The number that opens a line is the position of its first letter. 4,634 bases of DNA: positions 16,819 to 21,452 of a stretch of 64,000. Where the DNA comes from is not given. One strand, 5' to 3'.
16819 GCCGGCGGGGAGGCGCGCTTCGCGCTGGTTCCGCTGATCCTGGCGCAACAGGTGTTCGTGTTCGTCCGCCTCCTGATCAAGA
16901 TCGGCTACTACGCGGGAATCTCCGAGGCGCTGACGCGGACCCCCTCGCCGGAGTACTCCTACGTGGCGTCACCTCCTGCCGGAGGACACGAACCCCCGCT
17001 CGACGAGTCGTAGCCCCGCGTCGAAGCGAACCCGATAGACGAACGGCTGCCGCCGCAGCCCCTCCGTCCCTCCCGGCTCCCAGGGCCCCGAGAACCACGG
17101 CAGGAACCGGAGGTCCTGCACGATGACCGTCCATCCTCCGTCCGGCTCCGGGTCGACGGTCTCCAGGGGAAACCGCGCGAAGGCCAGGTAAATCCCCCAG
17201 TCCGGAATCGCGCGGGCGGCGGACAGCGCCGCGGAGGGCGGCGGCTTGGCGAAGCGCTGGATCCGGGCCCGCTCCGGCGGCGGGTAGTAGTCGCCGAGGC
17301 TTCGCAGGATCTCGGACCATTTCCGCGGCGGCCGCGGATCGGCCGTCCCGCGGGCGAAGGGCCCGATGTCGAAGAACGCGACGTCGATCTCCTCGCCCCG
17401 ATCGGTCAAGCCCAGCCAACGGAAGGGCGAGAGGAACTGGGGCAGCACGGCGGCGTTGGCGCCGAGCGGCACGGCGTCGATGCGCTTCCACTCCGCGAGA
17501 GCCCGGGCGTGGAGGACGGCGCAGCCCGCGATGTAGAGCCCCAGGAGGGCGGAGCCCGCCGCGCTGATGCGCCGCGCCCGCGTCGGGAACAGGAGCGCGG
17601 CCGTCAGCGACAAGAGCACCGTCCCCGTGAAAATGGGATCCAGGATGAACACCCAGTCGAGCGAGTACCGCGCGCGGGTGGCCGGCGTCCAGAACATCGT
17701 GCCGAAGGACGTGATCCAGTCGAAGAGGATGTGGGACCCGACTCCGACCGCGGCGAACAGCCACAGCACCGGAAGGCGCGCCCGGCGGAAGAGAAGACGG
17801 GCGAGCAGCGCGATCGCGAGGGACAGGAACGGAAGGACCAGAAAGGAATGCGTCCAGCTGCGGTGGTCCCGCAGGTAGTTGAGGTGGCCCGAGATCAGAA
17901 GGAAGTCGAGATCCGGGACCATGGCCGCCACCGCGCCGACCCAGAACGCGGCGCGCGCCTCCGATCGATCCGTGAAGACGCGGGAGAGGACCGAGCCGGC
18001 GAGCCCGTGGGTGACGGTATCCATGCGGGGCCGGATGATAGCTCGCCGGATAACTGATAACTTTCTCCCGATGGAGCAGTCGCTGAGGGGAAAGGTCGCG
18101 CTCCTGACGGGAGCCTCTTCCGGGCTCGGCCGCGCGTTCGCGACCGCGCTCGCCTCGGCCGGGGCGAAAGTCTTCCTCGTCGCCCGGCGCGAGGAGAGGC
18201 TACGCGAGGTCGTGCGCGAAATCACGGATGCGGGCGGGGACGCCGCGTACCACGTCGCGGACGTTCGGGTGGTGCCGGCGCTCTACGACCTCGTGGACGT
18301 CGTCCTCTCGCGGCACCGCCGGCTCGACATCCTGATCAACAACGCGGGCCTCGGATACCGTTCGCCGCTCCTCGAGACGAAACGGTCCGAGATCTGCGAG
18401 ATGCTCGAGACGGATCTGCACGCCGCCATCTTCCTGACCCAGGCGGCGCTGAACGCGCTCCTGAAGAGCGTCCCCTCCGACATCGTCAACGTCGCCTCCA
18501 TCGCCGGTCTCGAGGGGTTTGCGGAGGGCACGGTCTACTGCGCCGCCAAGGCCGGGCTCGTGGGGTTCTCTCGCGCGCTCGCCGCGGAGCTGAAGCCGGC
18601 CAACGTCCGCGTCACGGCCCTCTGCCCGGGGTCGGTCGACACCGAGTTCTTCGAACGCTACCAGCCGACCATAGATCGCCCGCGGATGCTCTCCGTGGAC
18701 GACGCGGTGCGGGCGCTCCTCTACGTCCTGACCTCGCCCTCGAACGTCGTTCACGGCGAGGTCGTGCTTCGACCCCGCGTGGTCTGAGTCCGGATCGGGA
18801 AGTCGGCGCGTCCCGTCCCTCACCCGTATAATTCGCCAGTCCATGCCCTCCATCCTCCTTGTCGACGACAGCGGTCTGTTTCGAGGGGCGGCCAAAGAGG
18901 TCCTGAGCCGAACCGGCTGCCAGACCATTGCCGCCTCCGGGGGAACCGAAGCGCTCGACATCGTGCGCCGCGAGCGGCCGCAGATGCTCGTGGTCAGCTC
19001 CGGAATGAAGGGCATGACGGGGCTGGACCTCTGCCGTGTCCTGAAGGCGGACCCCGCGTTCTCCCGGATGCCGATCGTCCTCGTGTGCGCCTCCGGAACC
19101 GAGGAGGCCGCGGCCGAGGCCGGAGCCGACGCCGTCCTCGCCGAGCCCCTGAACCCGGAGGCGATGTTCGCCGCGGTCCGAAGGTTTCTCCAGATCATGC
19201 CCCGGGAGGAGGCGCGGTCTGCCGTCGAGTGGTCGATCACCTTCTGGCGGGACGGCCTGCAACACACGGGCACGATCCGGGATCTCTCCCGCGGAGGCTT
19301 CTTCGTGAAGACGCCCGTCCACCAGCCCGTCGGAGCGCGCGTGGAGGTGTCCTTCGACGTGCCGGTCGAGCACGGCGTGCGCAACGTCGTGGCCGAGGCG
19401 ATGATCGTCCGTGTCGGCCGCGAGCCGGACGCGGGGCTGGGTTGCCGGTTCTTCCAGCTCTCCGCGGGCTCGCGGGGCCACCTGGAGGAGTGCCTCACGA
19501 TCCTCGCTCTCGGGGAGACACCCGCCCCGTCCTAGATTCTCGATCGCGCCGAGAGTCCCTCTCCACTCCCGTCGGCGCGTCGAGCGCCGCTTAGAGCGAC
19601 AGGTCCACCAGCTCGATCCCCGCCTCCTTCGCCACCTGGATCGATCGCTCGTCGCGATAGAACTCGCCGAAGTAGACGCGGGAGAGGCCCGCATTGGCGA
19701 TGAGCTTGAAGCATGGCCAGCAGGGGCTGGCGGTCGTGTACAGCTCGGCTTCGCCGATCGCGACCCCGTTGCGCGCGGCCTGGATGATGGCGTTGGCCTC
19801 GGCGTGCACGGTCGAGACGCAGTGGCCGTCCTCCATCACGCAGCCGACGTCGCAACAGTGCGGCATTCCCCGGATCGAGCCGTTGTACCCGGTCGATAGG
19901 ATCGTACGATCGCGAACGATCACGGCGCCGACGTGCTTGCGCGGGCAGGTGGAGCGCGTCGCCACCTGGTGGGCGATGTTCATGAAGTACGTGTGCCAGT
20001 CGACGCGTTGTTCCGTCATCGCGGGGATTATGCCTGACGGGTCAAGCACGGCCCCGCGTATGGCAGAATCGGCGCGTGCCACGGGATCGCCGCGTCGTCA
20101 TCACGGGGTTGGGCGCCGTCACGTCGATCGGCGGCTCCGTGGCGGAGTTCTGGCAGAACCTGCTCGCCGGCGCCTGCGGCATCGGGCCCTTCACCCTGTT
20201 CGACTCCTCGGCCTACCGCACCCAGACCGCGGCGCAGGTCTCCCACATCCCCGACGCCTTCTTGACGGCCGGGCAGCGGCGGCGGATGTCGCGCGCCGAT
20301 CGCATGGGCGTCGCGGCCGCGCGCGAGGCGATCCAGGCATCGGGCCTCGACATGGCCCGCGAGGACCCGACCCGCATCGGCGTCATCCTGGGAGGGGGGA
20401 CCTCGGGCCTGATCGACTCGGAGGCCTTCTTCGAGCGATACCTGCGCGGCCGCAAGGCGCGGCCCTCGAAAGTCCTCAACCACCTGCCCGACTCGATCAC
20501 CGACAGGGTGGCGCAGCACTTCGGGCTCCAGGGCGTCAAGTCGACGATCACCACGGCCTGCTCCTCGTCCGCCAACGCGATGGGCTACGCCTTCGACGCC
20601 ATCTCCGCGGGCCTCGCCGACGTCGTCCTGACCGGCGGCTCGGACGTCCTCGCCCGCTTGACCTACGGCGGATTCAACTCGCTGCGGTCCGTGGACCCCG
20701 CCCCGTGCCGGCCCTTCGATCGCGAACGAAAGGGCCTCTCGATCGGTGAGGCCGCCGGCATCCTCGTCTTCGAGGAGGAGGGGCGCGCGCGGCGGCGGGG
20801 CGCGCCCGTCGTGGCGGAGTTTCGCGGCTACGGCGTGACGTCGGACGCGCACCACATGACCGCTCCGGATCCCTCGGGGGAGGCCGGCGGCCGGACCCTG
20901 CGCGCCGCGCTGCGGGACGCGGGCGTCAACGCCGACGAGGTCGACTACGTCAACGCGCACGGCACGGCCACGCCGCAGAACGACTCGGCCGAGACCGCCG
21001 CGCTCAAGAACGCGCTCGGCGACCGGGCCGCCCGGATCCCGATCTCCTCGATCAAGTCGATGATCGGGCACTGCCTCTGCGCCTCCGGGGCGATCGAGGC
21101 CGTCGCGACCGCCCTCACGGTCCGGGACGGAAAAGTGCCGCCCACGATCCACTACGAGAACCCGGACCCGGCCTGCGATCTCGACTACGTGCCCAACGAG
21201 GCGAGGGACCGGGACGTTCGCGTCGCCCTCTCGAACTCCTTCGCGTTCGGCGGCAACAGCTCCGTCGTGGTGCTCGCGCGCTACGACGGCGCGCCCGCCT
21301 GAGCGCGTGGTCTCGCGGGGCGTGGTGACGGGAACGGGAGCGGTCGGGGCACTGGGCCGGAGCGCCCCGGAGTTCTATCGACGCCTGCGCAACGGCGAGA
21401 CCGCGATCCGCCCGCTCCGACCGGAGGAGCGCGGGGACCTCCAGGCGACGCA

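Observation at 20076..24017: Ketosynthase, dead ketosynthase partner and thioesterase translationally coupled to a small exosortase and a membrane partner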

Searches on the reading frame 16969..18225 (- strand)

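Call 6: search_protein_families(library=pfam, proteins=[window:16969-18225:-], max_evalue=0.01)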
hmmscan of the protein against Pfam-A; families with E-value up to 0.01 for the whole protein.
window:16969-18225:- (418 aa): 1 family
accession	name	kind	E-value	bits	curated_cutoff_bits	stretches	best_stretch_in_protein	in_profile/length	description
PF04307.19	YdjM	-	4.5e-29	101.6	29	1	68-239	1-173/176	YdjM inner membrane protein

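Call 7: search_protein_families(library=ncbifam, proteins=[window:16969-18225:-], max_evalue=0.01)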
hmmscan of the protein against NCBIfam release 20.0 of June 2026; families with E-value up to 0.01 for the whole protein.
window:16969-18225:- (418 aa): 0 families

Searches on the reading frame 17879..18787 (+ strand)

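Call 6: search_protein_families(library=pfam, proteins=[window:17879-18787:+], max_evalue=0.01)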
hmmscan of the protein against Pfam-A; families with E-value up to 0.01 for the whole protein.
window:17879-18787:+ (302 aa): 5 families
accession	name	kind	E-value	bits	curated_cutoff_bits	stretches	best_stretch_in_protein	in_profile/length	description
PF00106.31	adh_short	-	4.5e-53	180.1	26.6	1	72-262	1-191/195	short chain dehydrogenase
PF13561.12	adh_short_C2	-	1.6e-38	133.1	27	1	78-261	1-184/236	Enoyl-(Acyl carrier protein) reductase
PF08659.16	KR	-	4.5e-12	46.7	22.6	1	74-237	3-166/180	KR domain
PF23441.1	SDR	-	4.4e-08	33.3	27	1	73-260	9-201/258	SDR-like rossmann domain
PF01370.27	Epimerase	-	0.0004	20.3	20.9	0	74-110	1-37/240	NAD dependent epimerase/dehydratase family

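Call 7: search_protein_families(library=ncbifam, proteins=[window:17879-18787:+], max_evalue=0.01)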
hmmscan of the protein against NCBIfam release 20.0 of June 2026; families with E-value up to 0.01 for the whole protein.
window:17879-18787:+ (302 aa): 231 families (the best 25 are shown)
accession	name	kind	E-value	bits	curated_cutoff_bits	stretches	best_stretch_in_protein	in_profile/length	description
NF005672.0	PRK07454.1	equivalog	9.6e-50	169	234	1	72-299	7-236/241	SDR family oxidoreductase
NF005594.0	PRK07326.1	equivalog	5.4e-49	166.9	271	1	67-299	2-231/237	SDR family oxidoreductase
NF004778.0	PRK06124.1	equivalog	2.7e-46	158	303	1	68-257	8-197/256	SDR family oxidoreductase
NF005559.1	PRK07231.1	subfamily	1e-45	156.2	215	1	69-263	2-196/249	glucose 1-dehydrogenase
NF004825.0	PRK06181.1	equivalog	1.6e-45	155.5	215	1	67-257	2-192/268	SDR family oxidoreductase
NF005681.0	PRK07478.1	subfamily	1.2e-44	152.7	267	1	67-269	2-206/254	SDR family oxidoreductase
NF009093.0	PRK12429.1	subfamily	1.7e-44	152.1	258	1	68-290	2-224/259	3-hydroxybutyrate dehydrogenase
NF005806.0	PRK07666.1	equivalog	1.1e-43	149.3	286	1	65-264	1-200/239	3-ketoacyl-ACP reductase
TIGR01963.1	PHB_DH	subfamily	2.1e-42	145.1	307.05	1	72-287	2-217/255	3-hydroxybutyrate dehydrogenase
NF006070.0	PRK08213.1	subfamily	9.5e-42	143.3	279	1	68-256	9-202/259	gluconate 5-dehydrogenase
NF052558.1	MBtsdlDhBudC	equivalog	1e-41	143.2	270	1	70-260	2-189/250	meso-2,3-butanediol dehydrogenase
NF004818.0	PRK06172.1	equivalog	1.5e-41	142.4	336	1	65-262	1-199/253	SDR family oxidoreductase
NF004791.0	PRK06138.1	equivalog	7.7e-40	136.8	312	1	68-292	2-225/252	SDR family oxidoreductase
NF009466.0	PRK12826.1-2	subfamily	1.2e-39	136.3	222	1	72-261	4-195/248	3-oxoacyl-ACP reductase FabG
NF005495.0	PRK07109.1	subfamily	2e-39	135.8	264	1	67-266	4-205/334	SDR family oxidoreductase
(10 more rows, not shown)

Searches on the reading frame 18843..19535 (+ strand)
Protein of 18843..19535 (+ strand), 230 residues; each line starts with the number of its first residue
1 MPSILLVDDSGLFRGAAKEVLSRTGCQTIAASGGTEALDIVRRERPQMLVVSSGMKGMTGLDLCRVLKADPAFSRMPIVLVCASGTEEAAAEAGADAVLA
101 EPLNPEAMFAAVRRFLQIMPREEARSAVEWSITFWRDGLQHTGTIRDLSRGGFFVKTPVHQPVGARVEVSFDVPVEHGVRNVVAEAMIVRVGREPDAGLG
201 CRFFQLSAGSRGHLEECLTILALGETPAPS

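Call 6: search_protein_families(library=pfam, proteins=[window:18843-19535:+], max_evalue=0.01)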
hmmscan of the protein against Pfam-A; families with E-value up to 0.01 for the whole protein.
window:18843-19535:+ (230 aa): 2 families
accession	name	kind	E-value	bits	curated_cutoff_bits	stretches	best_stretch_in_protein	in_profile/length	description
PF00072.30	Response_reg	-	5.8e-16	59.1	30.2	1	4-113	1-111/111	Response regulator receiver domain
PF07238.19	PilZ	-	3.3e-12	47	22.5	1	121-218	3-100/102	PilZ domain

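Call 7: search_protein_families(library=ncbifam, proteins=[window:18843-19535:+], max_evalue=0.01)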
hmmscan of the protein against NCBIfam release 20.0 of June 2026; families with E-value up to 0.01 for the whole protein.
window:18843-19535:+ (230 aa): 70 families (the best 25 are shown)
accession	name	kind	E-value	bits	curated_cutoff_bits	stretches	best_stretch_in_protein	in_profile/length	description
TIGR02154.1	PhoB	equivalog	1.3e-13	50.8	296.2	1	3-124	4-128/226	phosphate regulon transcriptional regulator PhoB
NF041733.1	resp_reg_CseB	equivalog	3.5e-13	49.5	350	1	3-124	2-123/228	two-component system response regulator CseB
NF007135.0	PRK09581.1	equivalog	1.1e-12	47.6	474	1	4-115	5-119/457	PleD family two-component system response regulator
NF040689.1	MtrAB_MtrA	equivalog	9.6e-12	44.7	300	1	4-122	1-119/219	MtrAB system response regulator MtrA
NF007005.1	PRK09468.1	equivalog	2.3e-11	43.6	331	1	3-122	5-125/237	osmolarity response regulator transcription factor OmpR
NF008296.0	PRK11083.1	equivalog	3.7e-11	42.9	273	1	2-134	4-136/228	two-component system response regulator CreB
NF045944.1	ResRegRpaBCyano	equivalog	3.9e-11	42.8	330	1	5-124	1-120/229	response regulator transcription factor RpaB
NF007708.0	PRK10403.1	equivalog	5.3e-11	42.4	343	1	4-114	9-122/215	nitrate/nitrite response regulator protein NarP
NF045717.1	DVU0259_DivK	exception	5.7e-11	42.6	160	1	4-116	5-116/117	DVU0259 family response regulator domain-containing protein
NF041866.1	EpsW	equivalog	6.8e-11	41.9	200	1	3-117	7-126/131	exopolysaccharide biosynthesis response regulator EpsW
NF007935.0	PRK10651.1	equivalog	1.4e-10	40.7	250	1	3-114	8-122/216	two-component system response regulator NarL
TIGR02266.1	gmx_TIGR02266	paralog_domain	1.5e-10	41.1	68.7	1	129-218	5-95/96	TIGR02266 family protein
NF007982.1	PRK10710.1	equivalog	1.3e-09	37.9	380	1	3-125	9-131/235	envelope stress response regulator BaeR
NF008302.0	PRK11091.1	equivalog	1.8e-09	36.4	838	1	3-125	527-652/779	aerobic respiration two-component sensor histidine kinase ArcB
NF045914.1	RespRegNblR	equivalog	2.1e-09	37.3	300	1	2-121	7-127/228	response regulator transcription factor NblR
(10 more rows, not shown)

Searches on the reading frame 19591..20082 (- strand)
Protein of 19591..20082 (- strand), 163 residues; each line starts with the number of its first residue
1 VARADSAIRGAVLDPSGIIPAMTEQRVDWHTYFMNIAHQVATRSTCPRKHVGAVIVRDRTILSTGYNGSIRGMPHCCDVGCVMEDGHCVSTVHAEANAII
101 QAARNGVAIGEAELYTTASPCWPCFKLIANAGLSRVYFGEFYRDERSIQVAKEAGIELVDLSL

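Call 6: search_protein_families(library=pfam, proteins=[window:19591-20082:-], max_evalue=0.01)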
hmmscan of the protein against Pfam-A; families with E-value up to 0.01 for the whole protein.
window:19591-20082:- (163 aa): 2 families
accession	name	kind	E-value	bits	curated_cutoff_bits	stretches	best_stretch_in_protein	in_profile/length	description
PF00383.29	dCMP_cyt_deam_1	-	4.9e-25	87.8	25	1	28-139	2-101/102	Cytidine and deoxycytidylate deaminase zinc-binding region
PF14437.12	MafB19-deam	-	2.9e-17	63.3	27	1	28-143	2-104/142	MafB19-like deaminase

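Call 7: search_protein_families(library=ncbifam, proteins=[window:19591-20082:-], max_evalue=0.01)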
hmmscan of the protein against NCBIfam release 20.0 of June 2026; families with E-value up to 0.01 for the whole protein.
window:19591-20082:- (163 aa): 4 families
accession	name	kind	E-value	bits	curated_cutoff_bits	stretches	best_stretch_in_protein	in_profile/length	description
TIGR02571.1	ComEB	equivalog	1.3e-45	155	219.45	1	25-160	1-137/151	ComE operon protein 2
NF041025.1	antiphage_deaminase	equivalog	4.4e-22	78.6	400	2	91-150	337-397/437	anti-phage dCTP deaminase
TIGR00326.1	eubact_ribD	equivalog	2.1e-06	27.2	156.35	1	41-147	11-99/343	bifunctional diaminohydroxyphosphoribosylaminopyrimidine deaminase/5-amino-6-(5-phosphoribosylamino)uracil reductase RibD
NF008113.2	PRK10860.1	equivalog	2.1e-05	24.4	150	1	30-140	7-105/165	tRNA adenosine(34) deaminase TadA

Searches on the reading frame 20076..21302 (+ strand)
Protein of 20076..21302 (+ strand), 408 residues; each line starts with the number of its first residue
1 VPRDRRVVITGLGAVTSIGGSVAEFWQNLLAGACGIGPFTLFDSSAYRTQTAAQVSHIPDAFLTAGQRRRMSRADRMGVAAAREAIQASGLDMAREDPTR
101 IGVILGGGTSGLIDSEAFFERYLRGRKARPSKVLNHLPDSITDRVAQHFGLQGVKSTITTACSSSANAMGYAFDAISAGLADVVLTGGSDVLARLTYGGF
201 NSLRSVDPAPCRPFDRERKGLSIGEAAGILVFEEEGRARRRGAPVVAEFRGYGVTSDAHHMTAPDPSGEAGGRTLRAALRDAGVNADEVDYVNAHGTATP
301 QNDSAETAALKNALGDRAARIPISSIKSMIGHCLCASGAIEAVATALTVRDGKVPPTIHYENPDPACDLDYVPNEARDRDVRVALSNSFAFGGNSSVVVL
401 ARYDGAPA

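Call 3: search_protein_families(library=ncbifam, proteins=[window:20076-21302:+], max_evalue=0.01)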
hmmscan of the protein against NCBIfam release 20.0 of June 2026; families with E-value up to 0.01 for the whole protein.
window:20076-21302:+ (408 aa): 37 families (the best 25 are shown)
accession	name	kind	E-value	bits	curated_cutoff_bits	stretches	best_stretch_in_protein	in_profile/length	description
NF005589.0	PRK07314.1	subfamily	3.3e-127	424.7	387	1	4-403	3-412/413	beta-ketoacyl-ACP synthase II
TIGR03150.1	fabF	equivalog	3.8e-127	424.4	493.75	1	5-400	1-406/407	beta-ketoacyl-ACP synthase II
NF004970.0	PRK06333.1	subfamily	1.9e-100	336.7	525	1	4-404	3-423/424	beta-ketoacyl-ACP synthase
NF006618.0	PRK09185.1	subfamily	3e-93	313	407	1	6-402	4-392/394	beta-ketoacyl-ACP synthase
NF006274.0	PRK08439.1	equivalog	7.6e-93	311.5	621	1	5-401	2-404/406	beta-ketoacyl-ACP synthase II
NF005076.0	PRK06501.1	equivalog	2.2e-86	290.4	629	2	137-403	150-423/425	beta-ketoacyl-ACP synthase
NF006434.0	PRK08722.1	equivalog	3.9e-86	289.5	759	1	4-400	3-411/414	beta-ketoacyl-ACP synthase II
NF006587.0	PRK09116.1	equivalog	1.9e-77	260.8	470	1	5-403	2-407/408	beta-ketoacyl-ACP synthase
NF005916.1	PRK07910.1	equivalog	7.2e-73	245.9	560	1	6-403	13-418/418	KasA/KasB family beta-ketoacyl-ACP synthase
NF058662.1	cispenta_AmcF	equivalog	2.1e-70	237.6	325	1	7-400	2-367/369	cispentacin biosynthesis acyltransferase subunit AmcF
NF005490.0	PRK07103.1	equivalog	1.4e-69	235.1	445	1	5-402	4-412/414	polyketide beta-ketoacyl:acyl carrier protein synthase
NF005935.0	PRK07967.1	equivalog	2.5e-66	224.2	630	1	5-404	2-405/406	beta-ketoacyl-ACP synthase I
NF004618.0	PRK05952.1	equivalog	2.5e-61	207.7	455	1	6-402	3-382/384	beta-ketoacyl-ACP synthase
NF045894.1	PKS_plus_SDR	equivalog_domain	6.1e-44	150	1740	1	74-370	90-386/1515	type I polyketide synthase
NF040607.1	mycolic_Pks13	equivalog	5.3e-34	116.9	2100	1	141-401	250-524/1680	polyketide synthase Pks13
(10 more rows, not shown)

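Call 4: search_protein_families(library=pfam, proteins=[window:20076-21302:+], max_evalue=0.01)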
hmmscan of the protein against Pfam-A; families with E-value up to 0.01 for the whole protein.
window:20076-21302:+ (408 aa): 3 families
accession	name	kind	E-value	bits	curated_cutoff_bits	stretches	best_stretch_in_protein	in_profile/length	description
PF00109.32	ketoacyl-synt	-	9.1e-42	143.8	20.8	1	5-235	2-249/252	Beta-ketoacyl synthase, N-terminal domain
PF02801.28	Ketoacyl-synt_C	-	7.1e-40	136.2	20.8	1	247-361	2-119/119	Beta-ketoacyl synthase, C-terminal domain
PF00108.29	Thiolase_N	-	2.5e-07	30.8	26.4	1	149-197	70-120/260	Thiolase, N-terminal domain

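Call 38: search_solved_structures(query=window:20076-21299:+, max_evalue=1e-40)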
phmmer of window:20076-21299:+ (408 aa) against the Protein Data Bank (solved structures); distinct sequences matched with E-value up to 1e-40: 72 (the best 60 are shown).
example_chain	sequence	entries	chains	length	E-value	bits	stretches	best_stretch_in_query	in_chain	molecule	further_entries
5sxo_A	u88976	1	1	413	3.2e-105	355.5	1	4-403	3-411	3-oxoacyl-[acyl-carrier-protein] synthase 2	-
3o04_A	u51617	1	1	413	1.1e-104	353.8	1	4-403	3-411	beta-keto-acyl carrier protein synthase II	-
9s5h_B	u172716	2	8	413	1e-100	340.7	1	4-405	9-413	3-oxoacyl-(Acyl-carrier-protein) synthase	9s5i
4ls5_A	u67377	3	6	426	3.2e-100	339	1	5-404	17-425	3-oxoacyl-[acyl-carrier-protein] synthase 2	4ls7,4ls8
4ls6_A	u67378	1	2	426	4.1e-100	338.7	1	5-404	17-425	3-oxoacyl-[acyl-carrier-protein] synthase 2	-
2gqd_A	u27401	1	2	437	3.8e-97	328.9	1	1-404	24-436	3-oxoacyl-[acyl-carrier-protein] synthase 2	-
4qav_A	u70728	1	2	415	4.7e-93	315.5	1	4-405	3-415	3-oxoacyl-[acyl-carrier-protein] synthase 2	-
1e5m_A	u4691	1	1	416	8.3e-93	314.7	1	5-403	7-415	BETA KETOACYL ACYL CARRIER PROTEIN SYNTHASE II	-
1j3n_A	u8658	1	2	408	7.9e-91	308.1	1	5-401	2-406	3-oxoacyl-(acyl-carrier protein) synthase II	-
6okg_A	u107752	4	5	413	1.2e-90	307.5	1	4-399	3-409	3-oxoacyl-[acyl-carrier-protein] synthase 2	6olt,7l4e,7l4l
2gfw_A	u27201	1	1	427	1.5e-90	307.2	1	4-399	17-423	3-oxoacyl-[acyl-carrier-protein] synthase 2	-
1b3n_A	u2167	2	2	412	1.7e-90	307.1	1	5-399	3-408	PROTEIN (KETOACYL ACYL CARRIER PROTEIN SYNTHASE 2) | BETA-KETOACYL ACP SYNTHASE II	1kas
8qm1_A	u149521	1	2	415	3.7e-90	305.9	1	5-403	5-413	3-oxoacyl-[acyl-carrier-protein] synthase 2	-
4b7v_A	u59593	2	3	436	4.4e-90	305.7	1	5-403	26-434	3-OXOACYL-[ACYL-CARRIER-PROTEIN] SYNTHASE 2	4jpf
2gfy_A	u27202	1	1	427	1.4e-89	304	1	4-399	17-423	3-oxoacyl-[acyl-carrier-protein] synthase 2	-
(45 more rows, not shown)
